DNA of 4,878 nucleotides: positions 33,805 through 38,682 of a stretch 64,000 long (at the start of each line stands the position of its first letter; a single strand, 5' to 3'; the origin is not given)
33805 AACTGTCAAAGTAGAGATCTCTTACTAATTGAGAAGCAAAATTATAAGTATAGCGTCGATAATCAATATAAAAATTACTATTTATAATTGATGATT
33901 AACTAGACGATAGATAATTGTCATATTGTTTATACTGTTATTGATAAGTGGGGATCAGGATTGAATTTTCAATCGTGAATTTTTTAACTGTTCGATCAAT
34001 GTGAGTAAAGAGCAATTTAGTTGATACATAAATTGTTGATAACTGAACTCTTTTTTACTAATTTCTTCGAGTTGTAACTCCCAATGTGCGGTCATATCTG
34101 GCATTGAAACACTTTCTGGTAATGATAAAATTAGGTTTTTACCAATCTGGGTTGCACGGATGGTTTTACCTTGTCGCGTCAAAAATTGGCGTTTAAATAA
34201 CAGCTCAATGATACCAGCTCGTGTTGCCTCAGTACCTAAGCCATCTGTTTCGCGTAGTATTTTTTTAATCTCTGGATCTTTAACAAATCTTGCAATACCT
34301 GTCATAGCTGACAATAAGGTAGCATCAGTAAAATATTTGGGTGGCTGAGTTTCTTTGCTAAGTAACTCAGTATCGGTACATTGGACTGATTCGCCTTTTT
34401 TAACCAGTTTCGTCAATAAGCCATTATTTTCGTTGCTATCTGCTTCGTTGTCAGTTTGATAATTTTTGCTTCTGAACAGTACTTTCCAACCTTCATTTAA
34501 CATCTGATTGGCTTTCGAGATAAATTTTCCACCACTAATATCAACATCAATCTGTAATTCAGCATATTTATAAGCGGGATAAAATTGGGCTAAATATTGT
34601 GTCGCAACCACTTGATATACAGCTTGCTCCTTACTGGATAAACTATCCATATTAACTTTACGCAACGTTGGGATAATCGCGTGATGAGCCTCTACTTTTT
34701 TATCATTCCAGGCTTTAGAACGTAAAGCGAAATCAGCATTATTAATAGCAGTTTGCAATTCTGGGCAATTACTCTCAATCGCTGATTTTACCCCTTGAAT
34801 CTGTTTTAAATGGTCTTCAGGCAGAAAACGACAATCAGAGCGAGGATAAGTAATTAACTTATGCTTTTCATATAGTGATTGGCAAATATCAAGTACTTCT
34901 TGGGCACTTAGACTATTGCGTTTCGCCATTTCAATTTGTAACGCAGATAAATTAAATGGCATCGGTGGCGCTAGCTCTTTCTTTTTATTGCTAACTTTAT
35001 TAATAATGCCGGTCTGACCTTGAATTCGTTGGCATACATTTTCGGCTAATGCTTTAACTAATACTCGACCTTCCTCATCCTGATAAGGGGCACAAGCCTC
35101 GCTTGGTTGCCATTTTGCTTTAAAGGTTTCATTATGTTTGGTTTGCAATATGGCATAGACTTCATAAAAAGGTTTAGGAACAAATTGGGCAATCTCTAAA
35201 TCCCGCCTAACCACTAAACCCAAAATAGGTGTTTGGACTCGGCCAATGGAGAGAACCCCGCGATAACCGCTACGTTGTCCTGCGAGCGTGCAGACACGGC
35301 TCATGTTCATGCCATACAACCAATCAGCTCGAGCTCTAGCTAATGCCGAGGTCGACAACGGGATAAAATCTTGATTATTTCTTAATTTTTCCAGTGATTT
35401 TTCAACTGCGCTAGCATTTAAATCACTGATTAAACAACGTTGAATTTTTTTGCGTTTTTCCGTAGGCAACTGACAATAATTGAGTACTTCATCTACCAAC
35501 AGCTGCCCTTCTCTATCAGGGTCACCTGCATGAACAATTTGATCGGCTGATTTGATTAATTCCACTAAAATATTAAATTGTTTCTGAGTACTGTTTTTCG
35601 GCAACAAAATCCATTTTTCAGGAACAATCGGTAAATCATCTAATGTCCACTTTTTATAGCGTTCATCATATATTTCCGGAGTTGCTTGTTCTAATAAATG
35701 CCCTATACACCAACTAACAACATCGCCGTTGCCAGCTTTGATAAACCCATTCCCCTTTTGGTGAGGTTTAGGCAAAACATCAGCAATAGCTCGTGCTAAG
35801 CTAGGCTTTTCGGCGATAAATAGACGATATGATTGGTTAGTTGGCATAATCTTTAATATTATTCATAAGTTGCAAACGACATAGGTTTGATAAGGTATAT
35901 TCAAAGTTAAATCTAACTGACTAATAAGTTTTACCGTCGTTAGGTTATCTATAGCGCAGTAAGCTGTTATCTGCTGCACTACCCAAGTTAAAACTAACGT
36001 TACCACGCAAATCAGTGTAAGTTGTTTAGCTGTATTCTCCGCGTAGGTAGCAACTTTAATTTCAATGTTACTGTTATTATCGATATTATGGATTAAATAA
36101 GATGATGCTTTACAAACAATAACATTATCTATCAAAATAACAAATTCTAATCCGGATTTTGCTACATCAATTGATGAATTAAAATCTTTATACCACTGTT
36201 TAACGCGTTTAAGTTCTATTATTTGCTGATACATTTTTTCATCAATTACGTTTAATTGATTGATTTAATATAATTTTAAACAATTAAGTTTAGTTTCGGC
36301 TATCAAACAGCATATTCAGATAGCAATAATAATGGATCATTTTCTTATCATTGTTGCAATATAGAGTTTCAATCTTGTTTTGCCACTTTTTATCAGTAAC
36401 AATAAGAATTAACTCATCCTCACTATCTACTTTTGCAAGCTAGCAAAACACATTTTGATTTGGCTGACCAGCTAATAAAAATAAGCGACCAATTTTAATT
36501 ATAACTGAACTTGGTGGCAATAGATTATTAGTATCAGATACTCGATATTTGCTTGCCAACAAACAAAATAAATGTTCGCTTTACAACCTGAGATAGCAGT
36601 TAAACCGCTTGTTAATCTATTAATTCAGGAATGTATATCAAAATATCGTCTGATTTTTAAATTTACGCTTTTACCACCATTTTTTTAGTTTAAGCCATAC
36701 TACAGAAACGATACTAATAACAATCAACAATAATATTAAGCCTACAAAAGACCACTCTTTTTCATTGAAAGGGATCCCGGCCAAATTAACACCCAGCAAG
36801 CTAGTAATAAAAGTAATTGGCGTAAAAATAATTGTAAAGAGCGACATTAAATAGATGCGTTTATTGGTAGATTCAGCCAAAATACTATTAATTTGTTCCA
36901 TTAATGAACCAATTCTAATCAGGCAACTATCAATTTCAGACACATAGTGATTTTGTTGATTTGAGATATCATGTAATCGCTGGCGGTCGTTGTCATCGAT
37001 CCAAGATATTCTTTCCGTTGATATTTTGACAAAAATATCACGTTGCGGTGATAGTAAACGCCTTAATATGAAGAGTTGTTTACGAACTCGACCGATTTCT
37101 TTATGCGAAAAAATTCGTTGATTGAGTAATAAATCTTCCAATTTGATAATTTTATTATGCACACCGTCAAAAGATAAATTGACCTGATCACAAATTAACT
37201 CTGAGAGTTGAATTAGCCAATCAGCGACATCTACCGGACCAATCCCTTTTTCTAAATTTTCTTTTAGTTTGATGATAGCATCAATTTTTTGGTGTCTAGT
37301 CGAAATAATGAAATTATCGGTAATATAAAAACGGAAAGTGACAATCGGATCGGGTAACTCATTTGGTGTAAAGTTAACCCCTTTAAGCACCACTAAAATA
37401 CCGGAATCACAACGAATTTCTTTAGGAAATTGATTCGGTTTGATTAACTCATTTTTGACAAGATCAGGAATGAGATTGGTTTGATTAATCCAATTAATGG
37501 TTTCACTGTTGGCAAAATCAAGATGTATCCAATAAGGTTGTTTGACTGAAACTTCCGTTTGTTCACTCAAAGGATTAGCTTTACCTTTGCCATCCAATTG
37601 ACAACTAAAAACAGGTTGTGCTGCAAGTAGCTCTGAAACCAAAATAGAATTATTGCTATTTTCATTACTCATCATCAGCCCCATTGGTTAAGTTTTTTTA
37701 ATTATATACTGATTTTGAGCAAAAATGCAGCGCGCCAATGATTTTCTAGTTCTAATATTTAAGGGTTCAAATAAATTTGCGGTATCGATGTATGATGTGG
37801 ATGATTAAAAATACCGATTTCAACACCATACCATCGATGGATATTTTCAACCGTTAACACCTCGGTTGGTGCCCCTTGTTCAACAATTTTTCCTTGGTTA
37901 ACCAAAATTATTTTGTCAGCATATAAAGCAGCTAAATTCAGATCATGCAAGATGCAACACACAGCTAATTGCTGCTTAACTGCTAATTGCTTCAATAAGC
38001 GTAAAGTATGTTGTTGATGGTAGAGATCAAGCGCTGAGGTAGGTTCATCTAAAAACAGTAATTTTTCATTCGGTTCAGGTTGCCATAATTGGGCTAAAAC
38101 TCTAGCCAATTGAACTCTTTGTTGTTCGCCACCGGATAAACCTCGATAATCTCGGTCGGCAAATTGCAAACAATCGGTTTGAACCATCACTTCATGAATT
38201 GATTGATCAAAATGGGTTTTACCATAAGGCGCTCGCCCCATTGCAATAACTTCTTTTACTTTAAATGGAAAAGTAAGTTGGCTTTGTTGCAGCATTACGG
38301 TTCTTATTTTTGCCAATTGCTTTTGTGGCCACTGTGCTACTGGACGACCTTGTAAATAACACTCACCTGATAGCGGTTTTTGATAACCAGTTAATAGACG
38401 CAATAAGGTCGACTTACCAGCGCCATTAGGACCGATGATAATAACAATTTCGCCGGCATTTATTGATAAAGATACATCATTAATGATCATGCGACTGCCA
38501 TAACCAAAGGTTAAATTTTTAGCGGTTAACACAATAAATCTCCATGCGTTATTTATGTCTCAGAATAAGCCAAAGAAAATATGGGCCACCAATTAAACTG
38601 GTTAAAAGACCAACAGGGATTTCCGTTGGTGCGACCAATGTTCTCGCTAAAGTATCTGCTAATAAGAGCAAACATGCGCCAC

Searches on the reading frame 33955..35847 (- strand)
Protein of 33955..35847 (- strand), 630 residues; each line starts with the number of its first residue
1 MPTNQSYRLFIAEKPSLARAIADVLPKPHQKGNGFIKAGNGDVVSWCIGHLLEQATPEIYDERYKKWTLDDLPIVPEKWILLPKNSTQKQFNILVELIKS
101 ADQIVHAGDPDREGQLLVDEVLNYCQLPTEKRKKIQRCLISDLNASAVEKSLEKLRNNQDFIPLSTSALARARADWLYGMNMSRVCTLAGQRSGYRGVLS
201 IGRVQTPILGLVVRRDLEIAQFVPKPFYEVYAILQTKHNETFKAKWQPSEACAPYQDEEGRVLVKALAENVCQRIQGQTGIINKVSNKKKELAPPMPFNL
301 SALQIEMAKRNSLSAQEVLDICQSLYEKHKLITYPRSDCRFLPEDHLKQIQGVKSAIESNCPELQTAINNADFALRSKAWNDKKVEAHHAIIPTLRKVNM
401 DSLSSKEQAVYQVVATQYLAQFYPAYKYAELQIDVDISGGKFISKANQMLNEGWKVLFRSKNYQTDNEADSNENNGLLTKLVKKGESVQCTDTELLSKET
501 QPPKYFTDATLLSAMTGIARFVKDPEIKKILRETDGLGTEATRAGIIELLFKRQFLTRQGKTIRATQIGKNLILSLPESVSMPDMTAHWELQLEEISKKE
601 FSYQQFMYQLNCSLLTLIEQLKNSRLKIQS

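Call 5: search_protein_families(library=ncbifam, proteins=[window:33955-35847:-])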
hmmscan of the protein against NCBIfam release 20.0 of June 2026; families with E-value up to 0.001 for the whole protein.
window:33955-35847:- (630 aa): 12 families
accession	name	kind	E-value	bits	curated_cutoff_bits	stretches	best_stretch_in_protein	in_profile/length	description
NF005829.0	PRK07726.1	subfamily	8.5e-262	870.6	597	1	8-626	2-601/669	DNA topoisomerase 3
TIGR01056.1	topB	subfamily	3.5e-232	772.8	515.75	1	7-629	2-608/706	DNA topoisomerase III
NF006032.0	PRK08173.1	equivalog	2.3e-123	412.7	1058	1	7-622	3-609/863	DNA topoisomerase III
NF011313.0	PRK14724.1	equivalog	4.8e-96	322.5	1088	1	9-622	5-629/988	DNA topoisomerase III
NF004438.0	PRK05776.1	equivalog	1.1e-71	242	793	1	5-628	7-589/677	DNA topoisomerase I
TIGR01057.1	topA_arch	equivalog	1.7e-65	221.4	458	1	11-627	1-574/618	DNA topoisomerase I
NF005555.0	PRK07220.1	equivalog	7.3e-58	196.5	635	1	8-629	2-576/740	DNA topoisomerase I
TIGR01051.1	topA_bact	equivalog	2.7e-50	172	456.4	1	85-610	63-564/632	type I DNA topoisomerase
NF011532.0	PRK14973.1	equivalog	1.8e-44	151.8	930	1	84-622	79-568/936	DNA topoisomerase I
NF006451.0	PRK08780.1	equivalog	9.3e-41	140.1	1265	1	87-624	60-579/824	DNA topoisomerase I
NF004966.0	PRK06319.1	equivalog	9.5e-32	110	868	1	75-616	51-575/862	DNA topoisomerase I/SWI domain fusion protein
TIGR01054.1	rgy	equivalog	3.3e-18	64.7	471.7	1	88-340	706-925/1172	reverse gyrase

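Call 33: find_encoding_contigs(protein=window:33955-35847:-, flank=6000, max_places=10)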
Protein window:33955-35847:- (630 aa): 10 contigs read that carry it; 9 places shown.
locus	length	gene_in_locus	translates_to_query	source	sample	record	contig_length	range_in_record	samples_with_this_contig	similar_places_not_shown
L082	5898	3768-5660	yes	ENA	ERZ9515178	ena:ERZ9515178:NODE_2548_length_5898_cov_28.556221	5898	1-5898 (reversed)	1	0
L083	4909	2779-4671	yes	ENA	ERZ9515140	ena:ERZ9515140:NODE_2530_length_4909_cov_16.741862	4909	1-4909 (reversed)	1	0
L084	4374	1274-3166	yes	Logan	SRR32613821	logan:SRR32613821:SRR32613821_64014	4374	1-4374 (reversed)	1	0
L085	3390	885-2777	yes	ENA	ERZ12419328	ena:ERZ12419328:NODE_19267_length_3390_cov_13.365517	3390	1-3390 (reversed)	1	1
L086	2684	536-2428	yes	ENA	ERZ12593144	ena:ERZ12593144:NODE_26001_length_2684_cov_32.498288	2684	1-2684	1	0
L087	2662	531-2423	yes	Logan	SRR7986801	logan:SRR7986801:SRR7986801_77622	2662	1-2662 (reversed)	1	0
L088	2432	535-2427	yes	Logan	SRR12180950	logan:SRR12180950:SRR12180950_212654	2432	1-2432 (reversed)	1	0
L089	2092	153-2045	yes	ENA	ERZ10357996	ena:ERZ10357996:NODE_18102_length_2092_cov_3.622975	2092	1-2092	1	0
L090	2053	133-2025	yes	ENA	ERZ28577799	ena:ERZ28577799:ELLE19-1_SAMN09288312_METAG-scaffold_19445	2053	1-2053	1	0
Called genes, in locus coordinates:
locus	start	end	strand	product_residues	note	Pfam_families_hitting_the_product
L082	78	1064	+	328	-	PF01032:FecCD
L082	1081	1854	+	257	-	PF00005:ABC_tran, PF02463:SMC_N (faint), PF13304:AAA_21 (faint)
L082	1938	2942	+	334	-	PF01544:CorA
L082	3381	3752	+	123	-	PF12746:GNAT_acetyltran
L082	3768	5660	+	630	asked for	PF01751:Toprim, PF01131:Topoisom_bac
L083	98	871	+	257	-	PF00005:ABC_tran, PF02463:SMC_N (faint), PF13304:AAA_21 (faint)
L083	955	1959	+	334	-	PF01544:CorA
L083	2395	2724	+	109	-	PF12746:GNAT_acetyltran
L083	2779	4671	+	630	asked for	PF01751:Toprim, PF01131:Topoisom_bac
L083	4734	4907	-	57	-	?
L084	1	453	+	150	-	?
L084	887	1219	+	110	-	PF12746:GNAT_acetyltran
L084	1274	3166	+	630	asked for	PF01751:Toprim, PF01131:Topoisom_bac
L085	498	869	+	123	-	PF12746:GNAT_acetyltran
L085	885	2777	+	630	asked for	PF01751:Toprim, PF01131:Topoisom_bac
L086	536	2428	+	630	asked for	PF01751:Toprim, PF01131:Topoisom_bac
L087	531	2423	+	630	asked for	PF01751:Toprim, PF01131:Topoisom_bac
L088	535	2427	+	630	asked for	PF01751:Toprim, PF01131:Topoisom_bac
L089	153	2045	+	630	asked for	PF01751:Toprim, PF01131:Topoisom_bac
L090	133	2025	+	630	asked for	PF01751:Toprim, PF01131:Topoisom_bac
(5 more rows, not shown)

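Call 34: find_homologous_proteins(query=window:33955-35847:-, max_evalue=1e-100)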
Query window:33955-35847:- (630 aa): 7903 proteins with E <= 1e-100 among 8000 candidates; the best 120 are listed.
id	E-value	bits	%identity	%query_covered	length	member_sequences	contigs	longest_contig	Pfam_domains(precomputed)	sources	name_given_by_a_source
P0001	0.0e+0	1418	99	100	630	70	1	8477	PF01131.26,PF01751.29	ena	-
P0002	0.0e+0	1294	90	100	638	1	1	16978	PF01131.26,PF01751.29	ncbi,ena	-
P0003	0.0e+0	1294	90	100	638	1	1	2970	PF01131.26,PF01751.29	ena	-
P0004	0.0e+0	1294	90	100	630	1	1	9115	PF01131.26,PF01751.29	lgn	-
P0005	0.0e+0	1294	90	100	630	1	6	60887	PF01131.26,PF01751.29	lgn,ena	-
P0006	0.0e+0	1294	90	100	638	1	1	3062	PF01131.26,PF01751.29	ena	-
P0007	0.0e+0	1294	90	100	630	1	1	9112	PF01131.26,PF01751.29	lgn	-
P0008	0.0e+0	1294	90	100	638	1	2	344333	PF01131.26,PF01751.29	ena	-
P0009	0.0e+0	1294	90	100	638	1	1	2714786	PF01131.26,PF01751.29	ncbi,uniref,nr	ncbi:DNA topoisomerase III [Gilliamella apis]|uniref:DNA topoisomerase III n=1 Tax=Gilliamella apis 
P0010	0.0e+0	1293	90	100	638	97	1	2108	PF01131.26,PF01751.29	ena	-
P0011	0.0e+0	1293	90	100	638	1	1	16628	PF01131.26,PF01751.29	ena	-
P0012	0.0e+0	1293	90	100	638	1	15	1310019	PF01131.26,PF01751.29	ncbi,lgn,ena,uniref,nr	ncbi:DNA topoisomerase III [Gilliamella sp. W8126]|uniref:DNA topoisomerase 3 n=1 Tax=Gilliamella ap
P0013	0.0e+0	1293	90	100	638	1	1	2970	PF01131.26,PF01751.29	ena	-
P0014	0.0e+0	1293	90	100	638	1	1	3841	PF01131.26,PF01751.29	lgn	-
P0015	0.0e+0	1292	90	100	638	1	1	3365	PF01131.26,PF01751.29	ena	-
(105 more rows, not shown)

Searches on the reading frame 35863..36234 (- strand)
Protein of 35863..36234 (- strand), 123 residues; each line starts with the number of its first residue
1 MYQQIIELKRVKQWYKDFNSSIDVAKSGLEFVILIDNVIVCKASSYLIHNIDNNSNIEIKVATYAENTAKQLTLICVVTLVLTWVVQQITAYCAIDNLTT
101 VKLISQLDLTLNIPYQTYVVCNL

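Call 5: search_protein_families(library=ncbifam, proteins=[window:35863-36234:-])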
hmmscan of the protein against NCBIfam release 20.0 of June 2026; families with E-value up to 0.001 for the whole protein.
window:35863-36234:- (123 aa): 0 families

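Call 32: find_encoding_contigs(protein=window:35863-36234:-, flank=6000, max_places=10)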
Protein window:35863-36234:- (123 aa): no gene with exactly this product is on record in the collection.

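Call 57: search_protein_families(library=pfam, proteins=[window:35863-36234:-], max_evalue=0.01)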
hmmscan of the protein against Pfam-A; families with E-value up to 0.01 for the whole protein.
window:35863-36234:- (123 aa): 1 family
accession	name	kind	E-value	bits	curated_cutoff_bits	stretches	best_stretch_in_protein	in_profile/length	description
PF12746.13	GNAT_acetyltran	-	1.2e-11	45.1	26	1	2-118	131-243/243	GNAT acetyltransferase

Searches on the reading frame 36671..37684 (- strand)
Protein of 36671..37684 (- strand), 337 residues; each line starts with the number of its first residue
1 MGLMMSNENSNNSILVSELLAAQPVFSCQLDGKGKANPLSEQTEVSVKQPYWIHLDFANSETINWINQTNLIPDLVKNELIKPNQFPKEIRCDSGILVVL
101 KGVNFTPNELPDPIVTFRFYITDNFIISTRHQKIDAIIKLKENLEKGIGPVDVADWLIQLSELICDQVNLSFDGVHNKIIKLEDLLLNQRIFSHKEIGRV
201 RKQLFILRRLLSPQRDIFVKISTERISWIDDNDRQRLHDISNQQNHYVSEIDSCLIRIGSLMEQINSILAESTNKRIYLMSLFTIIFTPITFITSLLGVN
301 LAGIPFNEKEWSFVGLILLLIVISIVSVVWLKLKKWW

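Call 5: search_protein_families(library=ncbifam, proteins=[window:36671-37684:-])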
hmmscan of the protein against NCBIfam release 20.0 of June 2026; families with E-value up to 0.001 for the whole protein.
window:36671-37684:- (337 aa): 2 families
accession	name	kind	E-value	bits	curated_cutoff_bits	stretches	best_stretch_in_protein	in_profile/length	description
NF007092.0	PRK09546.1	equivalog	2.3e-101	339.2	292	1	16-337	6-327/327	zinc transporter ZntB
TIGR00383.1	corA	equivalog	5.7e-23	81.8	200.75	1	40-336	19-319/320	magnesium/cobalt transporter CorA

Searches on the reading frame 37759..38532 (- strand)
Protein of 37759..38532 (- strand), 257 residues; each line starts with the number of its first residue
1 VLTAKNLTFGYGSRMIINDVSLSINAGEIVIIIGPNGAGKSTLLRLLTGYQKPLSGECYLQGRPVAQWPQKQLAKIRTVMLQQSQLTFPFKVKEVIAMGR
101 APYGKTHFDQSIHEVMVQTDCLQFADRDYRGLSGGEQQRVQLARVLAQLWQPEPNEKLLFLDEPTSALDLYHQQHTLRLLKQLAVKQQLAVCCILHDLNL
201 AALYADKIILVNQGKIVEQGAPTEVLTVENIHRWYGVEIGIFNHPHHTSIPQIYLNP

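Call 67: search_protein_families(library=pfam, proteins=[window:37759-38532:-], max_evalue=0.0001)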
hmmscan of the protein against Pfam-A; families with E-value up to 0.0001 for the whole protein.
window:37759-38532:- (257 aa): 3 families
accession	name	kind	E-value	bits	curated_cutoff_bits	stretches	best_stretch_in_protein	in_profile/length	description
PF00005.33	ABC_tran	-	8.3e-29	101.4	25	1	18-166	2-137/137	ABC transporter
PF02463.25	SMC_N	-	6.9e-09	35.9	40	1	131-202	136-205/220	RecF/RecN/SMC N terminal domain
PF13304.12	AAA_21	-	1.5e-08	35.5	27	0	29-47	1-19/304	AAA domain, putative AbiEii toxin, Type IV TA system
